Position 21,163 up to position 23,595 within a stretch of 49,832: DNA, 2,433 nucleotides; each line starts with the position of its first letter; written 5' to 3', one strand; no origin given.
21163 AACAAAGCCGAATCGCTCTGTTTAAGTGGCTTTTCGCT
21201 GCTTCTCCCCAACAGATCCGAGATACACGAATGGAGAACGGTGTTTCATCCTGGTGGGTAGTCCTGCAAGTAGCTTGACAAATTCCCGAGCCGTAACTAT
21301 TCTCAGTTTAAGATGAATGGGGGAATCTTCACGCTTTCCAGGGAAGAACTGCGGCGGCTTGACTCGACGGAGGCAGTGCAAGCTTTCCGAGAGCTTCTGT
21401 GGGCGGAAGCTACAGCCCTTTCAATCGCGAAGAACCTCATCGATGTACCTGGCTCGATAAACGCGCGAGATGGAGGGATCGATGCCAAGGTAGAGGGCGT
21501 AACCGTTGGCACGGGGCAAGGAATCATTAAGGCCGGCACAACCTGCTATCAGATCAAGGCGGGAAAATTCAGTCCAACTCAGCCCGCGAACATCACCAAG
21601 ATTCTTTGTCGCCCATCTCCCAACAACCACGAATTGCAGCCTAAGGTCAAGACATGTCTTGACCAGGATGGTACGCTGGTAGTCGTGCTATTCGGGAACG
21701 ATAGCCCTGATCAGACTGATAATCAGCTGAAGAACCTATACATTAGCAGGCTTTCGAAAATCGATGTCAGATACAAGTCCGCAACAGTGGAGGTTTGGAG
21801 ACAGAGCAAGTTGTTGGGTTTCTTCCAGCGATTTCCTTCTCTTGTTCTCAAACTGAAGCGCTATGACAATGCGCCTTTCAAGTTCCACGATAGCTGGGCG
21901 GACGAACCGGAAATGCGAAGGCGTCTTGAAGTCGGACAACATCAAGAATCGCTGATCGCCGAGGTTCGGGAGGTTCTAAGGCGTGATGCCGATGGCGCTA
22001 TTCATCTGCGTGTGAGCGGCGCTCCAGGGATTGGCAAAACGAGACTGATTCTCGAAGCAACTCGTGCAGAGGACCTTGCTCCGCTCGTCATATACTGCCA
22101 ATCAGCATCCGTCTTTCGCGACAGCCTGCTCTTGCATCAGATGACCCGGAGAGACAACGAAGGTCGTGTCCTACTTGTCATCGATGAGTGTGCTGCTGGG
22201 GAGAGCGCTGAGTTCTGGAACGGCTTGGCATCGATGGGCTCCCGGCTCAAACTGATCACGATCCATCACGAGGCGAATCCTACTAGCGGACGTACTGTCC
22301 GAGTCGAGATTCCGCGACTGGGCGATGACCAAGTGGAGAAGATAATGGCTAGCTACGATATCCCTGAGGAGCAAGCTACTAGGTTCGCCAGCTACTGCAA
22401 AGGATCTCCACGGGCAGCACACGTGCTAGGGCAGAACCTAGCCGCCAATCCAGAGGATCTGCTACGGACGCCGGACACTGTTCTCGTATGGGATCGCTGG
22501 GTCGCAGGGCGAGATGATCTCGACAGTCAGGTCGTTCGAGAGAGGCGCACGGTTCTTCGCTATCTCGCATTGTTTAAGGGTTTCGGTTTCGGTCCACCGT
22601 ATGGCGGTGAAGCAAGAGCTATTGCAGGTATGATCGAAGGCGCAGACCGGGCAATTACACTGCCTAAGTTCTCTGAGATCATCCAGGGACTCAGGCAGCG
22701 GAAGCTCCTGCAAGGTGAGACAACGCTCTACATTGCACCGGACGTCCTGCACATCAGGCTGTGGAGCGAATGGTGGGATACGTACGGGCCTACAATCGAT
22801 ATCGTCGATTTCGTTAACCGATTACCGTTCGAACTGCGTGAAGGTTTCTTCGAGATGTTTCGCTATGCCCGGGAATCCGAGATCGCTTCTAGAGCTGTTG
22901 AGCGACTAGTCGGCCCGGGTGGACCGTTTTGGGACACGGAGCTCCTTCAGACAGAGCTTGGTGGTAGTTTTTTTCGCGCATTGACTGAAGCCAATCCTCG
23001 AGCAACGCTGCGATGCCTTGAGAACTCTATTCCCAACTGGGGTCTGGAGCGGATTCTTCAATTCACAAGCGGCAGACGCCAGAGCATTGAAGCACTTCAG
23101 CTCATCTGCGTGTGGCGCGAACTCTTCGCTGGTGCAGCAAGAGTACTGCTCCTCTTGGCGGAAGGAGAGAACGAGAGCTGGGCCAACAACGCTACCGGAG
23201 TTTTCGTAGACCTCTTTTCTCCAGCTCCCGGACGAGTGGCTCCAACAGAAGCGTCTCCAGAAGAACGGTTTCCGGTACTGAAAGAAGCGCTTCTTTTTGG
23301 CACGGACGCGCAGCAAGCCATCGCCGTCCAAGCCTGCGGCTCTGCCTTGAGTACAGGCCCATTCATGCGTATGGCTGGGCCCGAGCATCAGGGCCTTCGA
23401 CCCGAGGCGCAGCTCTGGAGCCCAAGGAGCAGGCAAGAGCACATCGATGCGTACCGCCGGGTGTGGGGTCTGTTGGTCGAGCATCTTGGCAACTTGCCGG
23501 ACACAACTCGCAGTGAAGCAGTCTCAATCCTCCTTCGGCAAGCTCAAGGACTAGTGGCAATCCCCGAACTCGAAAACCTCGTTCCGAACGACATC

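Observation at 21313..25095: Stand-alone 1260-aa Mrr-like nuclease / STAND NTPase / helical-repeat gene downstream of tRNA-Ala: candidate single-gene antiphage sensor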

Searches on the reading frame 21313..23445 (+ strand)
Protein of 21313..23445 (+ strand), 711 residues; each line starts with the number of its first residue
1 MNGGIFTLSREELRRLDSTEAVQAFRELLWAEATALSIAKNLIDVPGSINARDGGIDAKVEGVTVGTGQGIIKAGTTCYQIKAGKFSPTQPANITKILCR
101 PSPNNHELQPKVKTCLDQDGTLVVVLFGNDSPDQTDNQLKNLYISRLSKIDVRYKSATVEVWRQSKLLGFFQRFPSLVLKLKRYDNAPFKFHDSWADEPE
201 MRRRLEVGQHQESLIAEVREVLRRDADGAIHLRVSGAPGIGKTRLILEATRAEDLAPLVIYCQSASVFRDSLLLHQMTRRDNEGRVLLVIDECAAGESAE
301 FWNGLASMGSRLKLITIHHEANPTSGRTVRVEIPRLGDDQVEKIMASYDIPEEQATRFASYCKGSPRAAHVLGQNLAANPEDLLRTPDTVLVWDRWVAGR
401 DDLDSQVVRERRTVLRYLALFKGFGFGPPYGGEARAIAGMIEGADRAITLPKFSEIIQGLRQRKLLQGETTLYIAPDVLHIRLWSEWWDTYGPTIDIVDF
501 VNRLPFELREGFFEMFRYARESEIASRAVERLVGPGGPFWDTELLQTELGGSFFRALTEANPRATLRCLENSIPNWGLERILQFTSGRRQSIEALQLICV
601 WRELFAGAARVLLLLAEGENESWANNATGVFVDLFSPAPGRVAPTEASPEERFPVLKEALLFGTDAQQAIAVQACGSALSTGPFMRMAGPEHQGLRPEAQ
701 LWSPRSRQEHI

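Call 19: search_dna_similar(query=window:21313-23445:+, collection=plasmids, mode=protein, max_evalue=0.001, max_rows=25)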
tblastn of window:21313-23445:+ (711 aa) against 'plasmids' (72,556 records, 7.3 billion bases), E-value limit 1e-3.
Records with a match: 30; places in all: 30; records where one place covers at least 80% of the query: 17.
Best place of each record, by identity: <60% 30.
By first word of the organism name: Rhizobium 9; Pseudanabaena 2; Haloarcula 2; Burkholderia 2; Enterobacter 2; Haloglomus 1; Halorubrum 1; Thalassobaculum 1; Nostoc 1; Kovacikia 1; and 8 more.
By predicted mobility (MOB-suite, as given by PLSDB): conjugative 14; non-mobilizable 13; mobilizable 3.
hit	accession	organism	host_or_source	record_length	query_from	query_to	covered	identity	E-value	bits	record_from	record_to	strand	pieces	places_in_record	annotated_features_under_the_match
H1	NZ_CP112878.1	Pseudanabaena galeata CCNP1313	-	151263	5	709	99%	39.9%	5e-163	528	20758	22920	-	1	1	hypothetical protein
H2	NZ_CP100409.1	Haloarcula marina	cell culture,sediment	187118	6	708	95%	32.9%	1e-79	324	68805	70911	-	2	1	hypothetical protein | ATP-binding protein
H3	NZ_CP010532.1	Haloarcula sp. CBA1115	monoisolate,Solar salt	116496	6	706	99%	30.6%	3e-70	257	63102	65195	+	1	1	ATP-binding protein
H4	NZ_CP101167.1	Haloglomus halophilum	cell culture,salt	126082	8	711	99%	28.0%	6e-51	199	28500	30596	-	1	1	hypothetical protein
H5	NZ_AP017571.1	Halorubrum trapanicum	-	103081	8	711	99%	28.0%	6e-51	199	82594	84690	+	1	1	hypothetical protein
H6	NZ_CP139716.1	Thalassobaculum sp. OXR-137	Bacterial Culture,hydrothermal vent ...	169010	38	710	95%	26.3%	1e-48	192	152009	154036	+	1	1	hypothetical protein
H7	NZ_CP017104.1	Rhizobium gallicum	Phaseolus vulgaris,Whole ...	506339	28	709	96%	24.7%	4e-19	100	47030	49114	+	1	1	hypothetical protein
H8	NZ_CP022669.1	Rhizobium leguminosarum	single cell,root nodules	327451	5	709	99%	23.3%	1e-17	96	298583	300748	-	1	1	hypothetical protein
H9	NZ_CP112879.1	Pseudanabaena galeata CCNP1313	-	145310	6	709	99%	22.9%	4e-37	157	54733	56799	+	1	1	hypothetical protein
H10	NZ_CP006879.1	Rhizobium gallicum bv. gallicum R602sp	Phaseolus vulgaris,whole ...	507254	28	709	96%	23.6%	6e-19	100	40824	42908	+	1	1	hypothetical protein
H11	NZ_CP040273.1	Nostoc sp. C052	Blasia pusilla,pure culture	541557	2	705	99%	22.4%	6e-23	112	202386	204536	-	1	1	hypothetical protein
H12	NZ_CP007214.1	Burkholderia plantarii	-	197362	5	709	99%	22.2%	5e-10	71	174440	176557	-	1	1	hypothetical protein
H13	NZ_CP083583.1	Kovacikia minuta CCNUW1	cell culture,fresh water lake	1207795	2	705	99%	21.9%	1e-28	130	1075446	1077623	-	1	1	record has no annotation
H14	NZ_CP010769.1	Phaeobacter piscinae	cell culture,fish larvae aquaculture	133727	5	697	97%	21.7%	1e-8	66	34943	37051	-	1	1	hypothetical protein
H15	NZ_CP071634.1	Rhizobium sp. NZLR1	lentil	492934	47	709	93%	22.2%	8e-7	61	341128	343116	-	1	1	hypothetical protein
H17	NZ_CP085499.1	Bacillus cereus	coffee,cell culture,root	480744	47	702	92%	21.4%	7e-9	67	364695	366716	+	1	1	hypothetical protein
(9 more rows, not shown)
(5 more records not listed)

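Call 20: search_dna_similar(query=window:21313-23445:+, collection=plasmids, mode=protein, max_evalue=0.001, max_rows=8, rows=spread)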
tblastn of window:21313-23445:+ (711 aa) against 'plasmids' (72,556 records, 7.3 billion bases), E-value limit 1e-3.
Records with a match: 30; places in all: 30; records where one place covers at least 80% of the query: 17.
Best place of each record, by identity: <60% 30.
By first word of the organism name: Rhizobium 9; Pseudanabaena 2; Haloarcula 2; Burkholderia 2; Enterobacter 2; Haloglomus 1; Halorubrum 1; Thalassobaculum 1; Nostoc 1; Kovacikia 1; and 8 more.
By predicted mobility (MOB-suite, as given by PLSDB): conjugative 14; non-mobilizable 13; mobilizable 3.
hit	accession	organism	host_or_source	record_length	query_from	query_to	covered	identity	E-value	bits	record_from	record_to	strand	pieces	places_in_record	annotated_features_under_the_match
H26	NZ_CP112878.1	Pseudanabaena galeata CCNP1313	-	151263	5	709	99%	39.9%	5e-163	528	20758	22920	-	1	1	hypothetical protein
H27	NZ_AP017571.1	Halorubrum trapanicum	-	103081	8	711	99%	28.0%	6e-51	199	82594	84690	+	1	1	hypothetical protein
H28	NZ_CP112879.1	Pseudanabaena galeata CCNP1313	-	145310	6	709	99%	22.9%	4e-37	157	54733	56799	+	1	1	hypothetical protein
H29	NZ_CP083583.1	Kovacikia minuta CCNUW1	cell culture,fresh water lake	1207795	2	705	99%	21.9%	1e-28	130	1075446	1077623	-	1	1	record has no annotation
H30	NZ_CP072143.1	Rhizobium sp. L51/94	Blueberry,cell culture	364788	232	709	67%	26.9%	2e-10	72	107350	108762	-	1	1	hypothetical protein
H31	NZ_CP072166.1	Rhizobium sp. B21/90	Himalayan blackberry,cell culture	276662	5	375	52%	23.9%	4e-11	74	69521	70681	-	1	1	hypothetical protein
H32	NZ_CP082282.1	Enterobacter cancerogenus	Helicoverpa armigera,metagenomic ...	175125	4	376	52%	22.3%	6e-9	67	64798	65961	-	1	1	hypothetical protein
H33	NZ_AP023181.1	Paraburkholderia sp. PGU19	Physopelta gutta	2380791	613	710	14%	32.3%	1e-5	57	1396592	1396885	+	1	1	none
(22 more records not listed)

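Call 22: get_annotated_region(hit=H32, flank=6000)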
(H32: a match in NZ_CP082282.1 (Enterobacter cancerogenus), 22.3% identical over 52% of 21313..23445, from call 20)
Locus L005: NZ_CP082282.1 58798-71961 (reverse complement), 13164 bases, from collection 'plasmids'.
description: Enterobacter cancerogenus strain HAEC1 plasmid unnamed2, complete sequence
organism: Enterobacter cancerogenus (NCBI taxid 69218)
taxonomy: Bacteria; Pseudomonadota; Gammaproteobacteria; Enterobacterales; Enterobacteriaceae; Enterobacter; Enterobacter cancerogenus
host: -; source: Helicoverpa armigera,metagenomic assembly,dead larvae; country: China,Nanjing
typing (MOB-suite, as given by PLSDB): non-mobilizable
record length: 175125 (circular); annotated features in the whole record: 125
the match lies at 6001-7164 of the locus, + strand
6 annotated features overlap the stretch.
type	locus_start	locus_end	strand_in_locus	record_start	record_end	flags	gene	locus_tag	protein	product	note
CDS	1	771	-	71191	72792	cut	-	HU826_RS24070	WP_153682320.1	hypothetical protein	-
CDS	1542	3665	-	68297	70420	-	-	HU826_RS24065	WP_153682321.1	hypothetical protein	-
CDS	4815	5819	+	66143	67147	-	-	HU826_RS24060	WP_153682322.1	Abi family protein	-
CDS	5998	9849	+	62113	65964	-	-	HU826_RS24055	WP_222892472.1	hypothetical protein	-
CDS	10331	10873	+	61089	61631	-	-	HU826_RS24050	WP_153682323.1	DUF2335 domain-containing protein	-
CDS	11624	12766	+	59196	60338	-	-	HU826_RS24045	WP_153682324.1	hypothetical protein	-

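Call 24: search_protein_families(library=padloc, proteins=[L005:5998-9846:+, L005:10331-10870:+, L005:4815-5816:+], max_evalue=0.01)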
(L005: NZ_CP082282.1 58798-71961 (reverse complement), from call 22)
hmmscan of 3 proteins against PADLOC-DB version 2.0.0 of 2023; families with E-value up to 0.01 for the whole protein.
L005:5998-9846:+ (1283 aa): 3 families
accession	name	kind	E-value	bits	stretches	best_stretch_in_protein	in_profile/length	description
PDLC03991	PD-Lambda-4_A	-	0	1777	1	1-1283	1-1283/1283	-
PDLC03990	PD-Lambda-4_A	-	0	1140.5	1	341-1283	1-943/943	-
PDLC03989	PD-Lambda-4_A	-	4e-120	399.9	1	817-1283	5-468/468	-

L005:10331-10870:+ (180 aa): 0 families

L005:4815-5816:+ (334 aa): 2 families
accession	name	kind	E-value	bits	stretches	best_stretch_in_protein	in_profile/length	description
PDLC04038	PD-T4-5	-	2.7e-23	80.7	2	140-220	125-214/309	-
PDLC02344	AbiD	-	0.00026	18.8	0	185-215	179-209/277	AbiD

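Call 55: get_annotated_region(hit=H1, flank=9000)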
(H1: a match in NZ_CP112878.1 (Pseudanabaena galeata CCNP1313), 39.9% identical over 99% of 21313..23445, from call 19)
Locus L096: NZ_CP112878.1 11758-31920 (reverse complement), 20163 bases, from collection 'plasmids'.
description: Pseudanabaena galeata CCNP1313 plasmid pPg_04, complete sequence
organism: Pseudanabaena galeata CCNP1313 (NCBI taxid 2602720)
taxonomy: Bacteria; Cyanobacteriota; Cyanophyceae; Pseudanabaenales; Pseudanabaenaceae; Pseudanabaena; Pseudanabaena galeata; Pseudanabaena galeata CCNP1313
host: -; source: -; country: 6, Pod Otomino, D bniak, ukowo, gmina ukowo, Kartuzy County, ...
typing (MOB-suite, as given by PLSDB): mobilizable; relaxase MOBP
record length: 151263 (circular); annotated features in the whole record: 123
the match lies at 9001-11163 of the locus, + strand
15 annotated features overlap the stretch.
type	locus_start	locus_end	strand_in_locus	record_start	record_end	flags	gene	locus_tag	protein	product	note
CDS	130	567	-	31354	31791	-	-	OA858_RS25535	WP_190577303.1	hypothetical protein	-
CDS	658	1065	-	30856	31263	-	-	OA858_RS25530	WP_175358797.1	single-stranded DNA-binding protein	-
CDS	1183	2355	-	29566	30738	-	-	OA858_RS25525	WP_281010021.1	AAA family ATPase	-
CDS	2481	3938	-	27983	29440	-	-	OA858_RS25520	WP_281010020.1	VWA domain-containing protein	-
CDS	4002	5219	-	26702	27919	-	-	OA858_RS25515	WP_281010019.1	AAA family ATPase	-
CDS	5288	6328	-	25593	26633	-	-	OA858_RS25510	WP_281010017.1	DUF6744 family protein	-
CDS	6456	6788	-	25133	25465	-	-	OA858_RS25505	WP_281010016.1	hypothetical protein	-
CDS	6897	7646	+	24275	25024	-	-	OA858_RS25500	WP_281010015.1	IS1 family transposase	-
CDS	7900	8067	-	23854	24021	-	-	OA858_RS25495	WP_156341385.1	hypothetical protein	-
CDS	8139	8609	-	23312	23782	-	-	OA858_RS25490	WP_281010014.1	hypothetical protein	-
CDS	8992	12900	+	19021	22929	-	-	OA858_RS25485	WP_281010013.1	hypothetical protein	-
CDS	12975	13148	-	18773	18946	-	-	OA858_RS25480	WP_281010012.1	Fic/DOC family N-terminal domain-containing protein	-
CDS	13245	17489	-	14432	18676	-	-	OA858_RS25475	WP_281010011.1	DEAD/DEAH box helicase family protein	-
CDS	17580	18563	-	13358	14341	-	-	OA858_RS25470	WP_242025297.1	SAM-dependent methyltransferase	-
CDS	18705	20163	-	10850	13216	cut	-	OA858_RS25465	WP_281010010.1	hypothetical protein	-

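Call 70: find_homologous_proteins(query=L005:5998-9846:+, max_evalue=0.00001)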
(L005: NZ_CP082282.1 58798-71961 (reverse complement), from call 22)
Query L005:5998-9846:+ (1283 aa): 3355 proteins with E <= 0.00001 among 8000 candidates; the best 120 are listed.
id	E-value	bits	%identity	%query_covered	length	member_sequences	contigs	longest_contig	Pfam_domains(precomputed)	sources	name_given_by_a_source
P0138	0.0e+0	2736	94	100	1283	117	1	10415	-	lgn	-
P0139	0.0e+0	2624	91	100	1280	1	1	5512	-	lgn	-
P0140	0.0e+0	2616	90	100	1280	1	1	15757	-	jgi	jgi:hypothetical protein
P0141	0.0e+0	2572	89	100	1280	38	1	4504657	-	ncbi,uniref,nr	ncbi:hypothetical protein C1N63_08150 [Pantoea ananatis]|uniref:hypothetical protein n=1 Tax=Pantoea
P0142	0.0e+0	2560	89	100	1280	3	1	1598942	-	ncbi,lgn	ncbi:hypothetical protein [Enterobacter kobei]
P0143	0.0e+0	2540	88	100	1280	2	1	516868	-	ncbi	ncbi:hypothetical protein [Enterobacter cloacae]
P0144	0.0e+0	2519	87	100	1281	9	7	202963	-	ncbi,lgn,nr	ncbi:TPA: hypothetical protein QHU55_002542 [Klebsiella aerogenes]|nr:hypothetical protein [Klebsiel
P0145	0.0e+0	2405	83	100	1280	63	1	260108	-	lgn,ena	-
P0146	0.0e+0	2369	82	100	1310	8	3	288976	-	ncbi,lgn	-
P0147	0.0e+0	2360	82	100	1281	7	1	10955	-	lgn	-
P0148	0.0e+0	2358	82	100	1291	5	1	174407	-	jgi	-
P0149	0.0e+0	2340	81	100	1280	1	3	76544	-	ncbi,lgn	-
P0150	0.0e+0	2337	81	100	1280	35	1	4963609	-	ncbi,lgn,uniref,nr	ncbi:hypothetical protein [Serratia sp. Tan611]|uniref:hypothetical protein n=1 Tax=Serratia sp. Tan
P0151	0.0e+0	2330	81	100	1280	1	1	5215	-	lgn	-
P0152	0.0e+0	2316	80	100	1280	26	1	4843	-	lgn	-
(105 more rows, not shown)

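Call 76: search_protein_families(library=padloc, proteins=[L096:13245-17486:-, L096:17580-18560:-], max_evalue=0.001)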
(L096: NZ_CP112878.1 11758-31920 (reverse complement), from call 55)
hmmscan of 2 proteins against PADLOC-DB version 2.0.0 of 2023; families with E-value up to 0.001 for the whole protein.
L096:13245-17486:- (1413 aa): 10 families
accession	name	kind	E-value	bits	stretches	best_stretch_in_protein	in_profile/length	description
PDLC02621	DrmD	-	1.8e-10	37.7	1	958-1047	567-658/1040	DrmD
PDLC02633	DrmD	-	4.3e-10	36.2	1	929-1033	539-646/839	DrmD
PDLC02634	DrmD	-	4.8e-07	26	1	957-1057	526-619/900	DrmD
PDLC02504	BrxHI|BrxHII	-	1.6e-06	24.4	1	943-1118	510-676/971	BrxHII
PDLC02572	DrmA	-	1.9e-06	24.1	1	953-1036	560-642/1043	DrmA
PDLC02632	DrmD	-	4.6e-06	23.4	1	932-1034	538-643/662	DrmD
PDLC02629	DrmD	-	1.1e-05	22.1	1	956-1035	27-105/508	DrmD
PDLC02193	PLD_Helicase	-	2.7e-05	20.5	1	958-1030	742-812/905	-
PDLC02624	DrmD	-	4.7e-05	20.1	1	957-1037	408-487/652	DrmD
PDLC02853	DpdE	-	0.00012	18.2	1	963-1053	546-632/985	DpdE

L096:17580-18560:- (326 aa): 11 families
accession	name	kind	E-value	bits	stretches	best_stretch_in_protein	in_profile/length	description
PDLC03258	MTase_II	-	2.5e-08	31.5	1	91-283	18-204/366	Type II methyltransferase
PDLC04134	mad2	-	1.3e-07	28.8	1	98-285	273-449/492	mads_2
PDLC03612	REase_MTase_IIG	-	2.2e-07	27.4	1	182-288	806-921/1247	Type IIG restriction enzyme-methyltransferase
PDLC03293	MTase_II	-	4.8e-07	26.9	1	93-194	14-108/427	Type II methyltransferase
PDLC03021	MTase_I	-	6.8e-07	26.5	1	179-288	269-384/491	Type I methyltransferase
PDLC03267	MTase_II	-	4.9e-06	23.7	1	122-291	38-228/539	Type II methyltransferase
PDLC03226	MTase_II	-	5.3e-06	23.3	1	209-295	164-248/579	Type II methyltransferase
PDLC03719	oMTase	-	7.5e-06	23.2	1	114-302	44-232/387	orphan methyltransferase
PDLC03338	MTase_II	-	3.8e-05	20.6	1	130-233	196-302/604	Type II methyltransferase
PDLC02523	PglX|PglXI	-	0.00078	15.2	0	179-293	558-679/1428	PglX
PDLC03025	MTase_I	-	0.0008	16.2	0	210-294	300-384/569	Type I methyltransferase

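Call 92: get_annotated_region(hit=H3, flank=3000)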
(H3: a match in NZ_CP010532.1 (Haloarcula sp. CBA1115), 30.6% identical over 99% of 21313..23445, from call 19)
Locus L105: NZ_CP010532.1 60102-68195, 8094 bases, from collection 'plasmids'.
description: Haloarcula sp. CBA1115 plasmid unnamed3, complete sequence
organism: Haloarcula sp. CBA1115 (NCBI taxid 1592728)
taxonomy: Archaea; Euryarchaeota; Halobacteria; Halobacteriales; Haloarculaceae; Haloarcula; Haloarcula sp. CBA1115
host: -; source: monoisolate,Solar salt; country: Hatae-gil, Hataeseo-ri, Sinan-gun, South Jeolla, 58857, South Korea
typing (MOB-suite, as given by PLSDB): non-mobilizable; mating-pair formation MPF_T
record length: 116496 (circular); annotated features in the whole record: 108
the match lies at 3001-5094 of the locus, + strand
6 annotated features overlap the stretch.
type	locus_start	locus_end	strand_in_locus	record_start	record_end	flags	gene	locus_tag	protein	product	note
CDS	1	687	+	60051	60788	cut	-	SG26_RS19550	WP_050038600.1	hypothetical protein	-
CDS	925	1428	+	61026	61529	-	-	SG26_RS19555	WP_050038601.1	hypothetical protein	-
CDS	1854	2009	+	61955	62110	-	-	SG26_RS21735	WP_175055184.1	hypothetical protein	-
CDS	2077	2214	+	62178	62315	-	-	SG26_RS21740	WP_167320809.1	hypothetical protein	-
CDS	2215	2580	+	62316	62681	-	-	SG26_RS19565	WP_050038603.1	hypothetical protein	-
CDS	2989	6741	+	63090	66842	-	-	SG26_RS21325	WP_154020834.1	ATP-binding protein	-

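Call 93: get_annotated_region(hit=H6, flank=3000)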
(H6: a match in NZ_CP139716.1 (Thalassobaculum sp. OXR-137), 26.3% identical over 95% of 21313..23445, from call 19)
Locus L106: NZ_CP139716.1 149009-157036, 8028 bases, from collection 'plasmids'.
description: Thalassobaculum sp. OXR-137 plasmid unnamed01, complete sequence
organism: Thalassobaculum sp. OXR-137 (NCBI taxid 3100173)
taxonomy: Bacteria; Pseudomonadota; Alphaproteobacteria; Rhodospirillales; Thalassobaculaceae; Thalassobaculum; Thalassobaculum sp. OXR-137
host: -; source: Bacterial Culture,hydrothermal vent plume; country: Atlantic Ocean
typing (MOB-suite, as given by PLSDB): mobilizable; relaxase MOBQ
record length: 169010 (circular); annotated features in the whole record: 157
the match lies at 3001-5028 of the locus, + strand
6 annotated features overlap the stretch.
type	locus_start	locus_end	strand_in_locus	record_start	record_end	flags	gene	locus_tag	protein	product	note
CDS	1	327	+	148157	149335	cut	-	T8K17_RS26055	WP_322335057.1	NADH:flavin oxidoreductase/NADH oxidase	-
CDS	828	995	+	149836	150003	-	-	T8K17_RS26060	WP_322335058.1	hypothetical protein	-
CDS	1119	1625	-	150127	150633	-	-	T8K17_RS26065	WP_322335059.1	hypothetical protein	-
CDS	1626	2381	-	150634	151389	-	-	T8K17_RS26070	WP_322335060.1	DUF1889 family protein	-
CDS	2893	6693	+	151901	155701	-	-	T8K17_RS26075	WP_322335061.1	hypothetical protein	-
CDS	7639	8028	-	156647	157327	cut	-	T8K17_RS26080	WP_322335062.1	HAD family hydrolase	-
